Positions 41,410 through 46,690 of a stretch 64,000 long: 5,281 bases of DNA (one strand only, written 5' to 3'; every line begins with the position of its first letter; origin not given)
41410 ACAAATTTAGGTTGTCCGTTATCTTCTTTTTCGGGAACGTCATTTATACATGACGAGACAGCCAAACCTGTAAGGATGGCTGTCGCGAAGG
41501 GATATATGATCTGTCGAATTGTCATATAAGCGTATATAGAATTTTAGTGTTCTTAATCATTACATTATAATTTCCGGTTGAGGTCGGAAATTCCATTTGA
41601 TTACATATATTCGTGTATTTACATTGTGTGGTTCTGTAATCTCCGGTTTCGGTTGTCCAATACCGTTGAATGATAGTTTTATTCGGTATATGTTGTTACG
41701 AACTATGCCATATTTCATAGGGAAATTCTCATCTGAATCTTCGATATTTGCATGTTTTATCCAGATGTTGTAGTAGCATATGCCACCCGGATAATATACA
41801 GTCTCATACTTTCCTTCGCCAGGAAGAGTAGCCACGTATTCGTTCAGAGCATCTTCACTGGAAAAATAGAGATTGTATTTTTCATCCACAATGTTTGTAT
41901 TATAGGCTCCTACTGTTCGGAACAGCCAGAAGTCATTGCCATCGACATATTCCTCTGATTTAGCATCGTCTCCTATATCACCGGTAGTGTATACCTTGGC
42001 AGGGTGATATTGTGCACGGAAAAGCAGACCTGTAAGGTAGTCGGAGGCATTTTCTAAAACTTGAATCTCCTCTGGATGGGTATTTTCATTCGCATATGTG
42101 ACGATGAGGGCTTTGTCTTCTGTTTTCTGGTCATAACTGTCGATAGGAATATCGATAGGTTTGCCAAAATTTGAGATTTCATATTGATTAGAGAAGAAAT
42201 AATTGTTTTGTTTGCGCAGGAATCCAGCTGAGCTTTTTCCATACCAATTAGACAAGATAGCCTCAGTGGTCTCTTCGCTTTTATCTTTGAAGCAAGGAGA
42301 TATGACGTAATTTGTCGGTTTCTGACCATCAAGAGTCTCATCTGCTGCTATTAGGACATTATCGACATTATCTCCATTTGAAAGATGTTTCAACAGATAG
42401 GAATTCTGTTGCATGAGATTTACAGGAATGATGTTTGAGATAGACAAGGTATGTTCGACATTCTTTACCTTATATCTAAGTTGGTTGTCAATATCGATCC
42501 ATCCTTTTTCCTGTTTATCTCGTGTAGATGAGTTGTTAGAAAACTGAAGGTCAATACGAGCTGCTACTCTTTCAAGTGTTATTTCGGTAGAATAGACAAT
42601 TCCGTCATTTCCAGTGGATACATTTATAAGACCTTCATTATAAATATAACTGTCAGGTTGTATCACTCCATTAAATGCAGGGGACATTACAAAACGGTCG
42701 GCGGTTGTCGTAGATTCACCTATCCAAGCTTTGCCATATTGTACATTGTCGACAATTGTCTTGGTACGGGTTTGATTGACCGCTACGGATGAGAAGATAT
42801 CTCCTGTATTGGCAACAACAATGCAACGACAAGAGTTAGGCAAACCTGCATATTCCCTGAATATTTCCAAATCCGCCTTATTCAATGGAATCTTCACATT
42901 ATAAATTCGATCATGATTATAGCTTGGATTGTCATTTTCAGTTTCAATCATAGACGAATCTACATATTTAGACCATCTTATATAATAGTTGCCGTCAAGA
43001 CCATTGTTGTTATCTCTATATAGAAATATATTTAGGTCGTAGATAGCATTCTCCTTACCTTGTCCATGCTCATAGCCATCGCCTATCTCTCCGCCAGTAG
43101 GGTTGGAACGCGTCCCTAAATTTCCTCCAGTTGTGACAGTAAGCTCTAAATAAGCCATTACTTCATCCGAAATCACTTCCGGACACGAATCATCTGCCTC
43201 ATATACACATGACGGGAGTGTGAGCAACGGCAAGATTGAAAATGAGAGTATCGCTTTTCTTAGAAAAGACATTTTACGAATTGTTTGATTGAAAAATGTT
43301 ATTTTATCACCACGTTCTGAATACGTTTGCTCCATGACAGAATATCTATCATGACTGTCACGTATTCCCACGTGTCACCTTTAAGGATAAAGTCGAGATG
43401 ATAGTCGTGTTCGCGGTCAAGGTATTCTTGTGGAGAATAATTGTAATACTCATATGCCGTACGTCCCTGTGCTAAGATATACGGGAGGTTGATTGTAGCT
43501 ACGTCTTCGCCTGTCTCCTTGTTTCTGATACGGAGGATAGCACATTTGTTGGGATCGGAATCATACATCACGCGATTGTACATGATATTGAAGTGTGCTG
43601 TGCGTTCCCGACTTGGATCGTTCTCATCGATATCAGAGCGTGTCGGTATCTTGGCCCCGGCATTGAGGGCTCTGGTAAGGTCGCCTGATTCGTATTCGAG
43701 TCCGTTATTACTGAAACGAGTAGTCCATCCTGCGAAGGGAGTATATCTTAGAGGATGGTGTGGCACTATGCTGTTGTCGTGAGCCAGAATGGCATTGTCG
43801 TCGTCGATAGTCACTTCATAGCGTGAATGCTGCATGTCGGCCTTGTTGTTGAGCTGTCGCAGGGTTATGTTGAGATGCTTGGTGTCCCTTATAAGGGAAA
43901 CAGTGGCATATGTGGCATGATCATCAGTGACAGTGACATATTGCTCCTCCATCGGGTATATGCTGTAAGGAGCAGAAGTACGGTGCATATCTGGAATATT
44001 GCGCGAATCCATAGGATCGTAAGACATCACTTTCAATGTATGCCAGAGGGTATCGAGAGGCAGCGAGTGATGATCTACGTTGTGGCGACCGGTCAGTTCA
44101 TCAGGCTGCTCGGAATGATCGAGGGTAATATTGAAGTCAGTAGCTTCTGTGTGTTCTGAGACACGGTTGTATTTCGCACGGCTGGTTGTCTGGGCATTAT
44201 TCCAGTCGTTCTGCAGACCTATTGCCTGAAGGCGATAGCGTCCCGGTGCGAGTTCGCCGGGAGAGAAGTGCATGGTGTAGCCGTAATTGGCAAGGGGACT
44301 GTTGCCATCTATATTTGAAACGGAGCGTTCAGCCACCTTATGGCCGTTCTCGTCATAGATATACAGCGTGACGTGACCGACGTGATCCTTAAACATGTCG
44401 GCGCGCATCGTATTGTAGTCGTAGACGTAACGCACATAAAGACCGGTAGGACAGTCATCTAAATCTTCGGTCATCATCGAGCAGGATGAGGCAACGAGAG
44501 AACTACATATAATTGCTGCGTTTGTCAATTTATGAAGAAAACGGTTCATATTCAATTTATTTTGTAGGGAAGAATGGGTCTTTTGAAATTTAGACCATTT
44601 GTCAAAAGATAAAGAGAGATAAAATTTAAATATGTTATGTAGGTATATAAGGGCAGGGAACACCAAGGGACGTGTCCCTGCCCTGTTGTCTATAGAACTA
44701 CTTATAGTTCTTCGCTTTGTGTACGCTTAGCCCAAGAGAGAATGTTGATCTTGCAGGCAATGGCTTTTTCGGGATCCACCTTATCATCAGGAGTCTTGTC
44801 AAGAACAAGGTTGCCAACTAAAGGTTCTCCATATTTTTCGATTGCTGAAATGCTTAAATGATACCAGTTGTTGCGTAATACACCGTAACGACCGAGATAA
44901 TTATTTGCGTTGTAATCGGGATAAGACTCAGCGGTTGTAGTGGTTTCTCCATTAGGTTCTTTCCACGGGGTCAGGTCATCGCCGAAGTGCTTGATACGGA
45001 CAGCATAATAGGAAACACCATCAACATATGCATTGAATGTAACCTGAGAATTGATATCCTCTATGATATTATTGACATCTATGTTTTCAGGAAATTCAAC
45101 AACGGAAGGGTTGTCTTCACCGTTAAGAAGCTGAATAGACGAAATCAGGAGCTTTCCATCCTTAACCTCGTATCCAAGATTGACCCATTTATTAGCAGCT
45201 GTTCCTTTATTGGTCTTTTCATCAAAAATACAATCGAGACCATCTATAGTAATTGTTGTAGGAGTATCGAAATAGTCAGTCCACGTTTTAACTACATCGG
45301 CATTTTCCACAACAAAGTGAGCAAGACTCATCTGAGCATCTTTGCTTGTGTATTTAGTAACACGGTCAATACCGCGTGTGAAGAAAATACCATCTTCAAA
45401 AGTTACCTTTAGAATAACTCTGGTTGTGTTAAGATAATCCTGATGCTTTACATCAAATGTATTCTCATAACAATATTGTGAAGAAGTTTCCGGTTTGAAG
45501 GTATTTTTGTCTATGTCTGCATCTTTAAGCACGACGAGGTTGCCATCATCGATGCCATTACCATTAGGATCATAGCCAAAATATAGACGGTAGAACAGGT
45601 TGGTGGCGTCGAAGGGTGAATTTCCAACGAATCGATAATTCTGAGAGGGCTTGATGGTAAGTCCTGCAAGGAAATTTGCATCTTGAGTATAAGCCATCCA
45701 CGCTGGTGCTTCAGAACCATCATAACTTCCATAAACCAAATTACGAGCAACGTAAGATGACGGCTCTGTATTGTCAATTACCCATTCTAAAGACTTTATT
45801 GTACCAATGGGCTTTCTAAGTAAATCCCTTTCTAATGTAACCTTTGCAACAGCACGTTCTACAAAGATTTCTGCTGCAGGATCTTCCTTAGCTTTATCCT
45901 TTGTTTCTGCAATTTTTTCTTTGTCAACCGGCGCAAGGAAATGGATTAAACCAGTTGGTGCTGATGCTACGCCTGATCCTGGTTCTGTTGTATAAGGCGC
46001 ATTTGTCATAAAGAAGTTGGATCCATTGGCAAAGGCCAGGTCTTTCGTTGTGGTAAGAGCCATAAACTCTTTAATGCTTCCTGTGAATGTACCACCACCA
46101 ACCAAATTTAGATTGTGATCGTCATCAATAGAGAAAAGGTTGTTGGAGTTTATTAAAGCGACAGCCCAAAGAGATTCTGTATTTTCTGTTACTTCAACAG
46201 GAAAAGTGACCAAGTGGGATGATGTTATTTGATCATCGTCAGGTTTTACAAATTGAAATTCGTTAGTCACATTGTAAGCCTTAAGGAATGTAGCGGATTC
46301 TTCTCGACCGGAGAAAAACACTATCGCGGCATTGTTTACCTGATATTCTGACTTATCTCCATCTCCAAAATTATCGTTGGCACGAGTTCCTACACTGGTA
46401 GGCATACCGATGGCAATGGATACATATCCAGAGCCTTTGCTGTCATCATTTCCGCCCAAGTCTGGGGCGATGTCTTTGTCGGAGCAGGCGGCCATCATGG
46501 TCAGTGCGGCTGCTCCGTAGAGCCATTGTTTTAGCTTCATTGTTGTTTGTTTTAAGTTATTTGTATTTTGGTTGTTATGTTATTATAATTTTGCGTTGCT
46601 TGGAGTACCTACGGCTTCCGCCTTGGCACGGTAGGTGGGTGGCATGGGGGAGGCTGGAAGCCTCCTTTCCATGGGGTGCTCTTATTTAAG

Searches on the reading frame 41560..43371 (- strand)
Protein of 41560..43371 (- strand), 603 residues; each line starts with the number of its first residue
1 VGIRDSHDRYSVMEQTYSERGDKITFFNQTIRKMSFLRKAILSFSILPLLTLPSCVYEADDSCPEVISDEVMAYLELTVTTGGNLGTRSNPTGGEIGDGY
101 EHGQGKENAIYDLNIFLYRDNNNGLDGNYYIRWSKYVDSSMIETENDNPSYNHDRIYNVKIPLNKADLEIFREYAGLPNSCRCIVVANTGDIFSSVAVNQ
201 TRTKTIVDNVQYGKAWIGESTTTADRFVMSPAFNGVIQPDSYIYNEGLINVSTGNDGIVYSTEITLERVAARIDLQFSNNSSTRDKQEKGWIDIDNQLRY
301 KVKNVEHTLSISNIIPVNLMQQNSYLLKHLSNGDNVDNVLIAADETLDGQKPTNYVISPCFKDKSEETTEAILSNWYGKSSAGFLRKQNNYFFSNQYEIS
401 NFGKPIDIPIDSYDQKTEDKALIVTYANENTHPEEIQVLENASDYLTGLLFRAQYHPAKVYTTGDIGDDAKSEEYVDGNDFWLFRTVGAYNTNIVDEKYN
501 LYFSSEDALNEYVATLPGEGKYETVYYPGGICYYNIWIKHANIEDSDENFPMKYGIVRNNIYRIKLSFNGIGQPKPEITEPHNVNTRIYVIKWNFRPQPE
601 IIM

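Call 6: search_protein_families(library=pfam, proteins=[window:41560-43371:-], max_evalue=0.01)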
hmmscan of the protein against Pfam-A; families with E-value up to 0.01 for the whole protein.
window:41560-43371:- (603 aa): 1 family
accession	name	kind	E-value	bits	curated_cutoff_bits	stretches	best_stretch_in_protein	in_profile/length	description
PF15495.12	Fimbrillin_C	-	1.5e-13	51.4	27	1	526-596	2-81/84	Major fimbrial subunit protein type IV, Fimbrillin, C-terminal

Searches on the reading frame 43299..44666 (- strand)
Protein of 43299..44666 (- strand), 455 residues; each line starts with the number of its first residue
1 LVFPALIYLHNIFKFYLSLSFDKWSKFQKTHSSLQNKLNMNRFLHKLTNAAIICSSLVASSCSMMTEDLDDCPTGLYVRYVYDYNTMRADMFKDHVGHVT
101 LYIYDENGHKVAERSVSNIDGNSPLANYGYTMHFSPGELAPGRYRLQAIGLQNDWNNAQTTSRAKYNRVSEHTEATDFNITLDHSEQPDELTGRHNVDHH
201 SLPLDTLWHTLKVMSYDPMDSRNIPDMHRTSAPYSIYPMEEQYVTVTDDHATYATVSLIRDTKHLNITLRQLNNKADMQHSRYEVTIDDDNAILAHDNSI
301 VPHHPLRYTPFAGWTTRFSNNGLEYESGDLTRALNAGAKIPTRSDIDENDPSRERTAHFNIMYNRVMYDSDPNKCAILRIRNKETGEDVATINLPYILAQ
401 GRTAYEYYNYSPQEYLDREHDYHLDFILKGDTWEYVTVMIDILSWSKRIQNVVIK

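Call 6: search_protein_families(library=pfam, proteins=[window:43299-44666:-], max_evalue=0.01)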
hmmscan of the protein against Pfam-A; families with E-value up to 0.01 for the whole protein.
window:43299-44666:- (455 aa): 1 family
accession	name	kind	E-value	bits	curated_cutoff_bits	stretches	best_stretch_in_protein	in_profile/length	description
PF08842.16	Mfa2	-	3.9e-34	119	21.2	1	69-451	1-277/277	Fimbrillin-A associated anchor proteins Mfa1 and Mfa2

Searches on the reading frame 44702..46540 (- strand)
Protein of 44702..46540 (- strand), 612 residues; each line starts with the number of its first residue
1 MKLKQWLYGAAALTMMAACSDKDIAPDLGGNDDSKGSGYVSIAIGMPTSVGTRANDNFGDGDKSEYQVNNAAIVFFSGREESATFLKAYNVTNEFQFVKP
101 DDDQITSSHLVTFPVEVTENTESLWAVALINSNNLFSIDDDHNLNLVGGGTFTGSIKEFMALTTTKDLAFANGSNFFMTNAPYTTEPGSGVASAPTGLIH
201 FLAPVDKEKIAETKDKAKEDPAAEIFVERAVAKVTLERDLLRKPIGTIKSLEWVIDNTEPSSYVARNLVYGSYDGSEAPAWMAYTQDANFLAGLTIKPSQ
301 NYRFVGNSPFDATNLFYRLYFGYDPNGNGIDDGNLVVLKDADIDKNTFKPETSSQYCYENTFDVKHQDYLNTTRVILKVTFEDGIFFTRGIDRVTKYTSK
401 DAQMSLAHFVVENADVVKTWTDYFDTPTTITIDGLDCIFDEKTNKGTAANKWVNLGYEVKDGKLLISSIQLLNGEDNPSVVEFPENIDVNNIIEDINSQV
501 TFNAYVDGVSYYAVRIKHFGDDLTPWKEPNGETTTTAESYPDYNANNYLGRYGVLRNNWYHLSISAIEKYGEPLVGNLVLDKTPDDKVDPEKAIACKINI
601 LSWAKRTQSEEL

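Call 6: search_protein_families(library=pfam, proteins=[window:44702-46540:-], max_evalue=0.01)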
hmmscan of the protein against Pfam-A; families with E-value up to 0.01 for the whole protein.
window:44702-46540:- (612 aa): 1 family
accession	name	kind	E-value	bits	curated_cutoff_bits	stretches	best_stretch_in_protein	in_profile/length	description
PF15495.12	Fimbrillin_C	-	2.2e-23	82.9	27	1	504-609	2-84/84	Major fimbrial subunit protein type IV, Fimbrillin, C-terminal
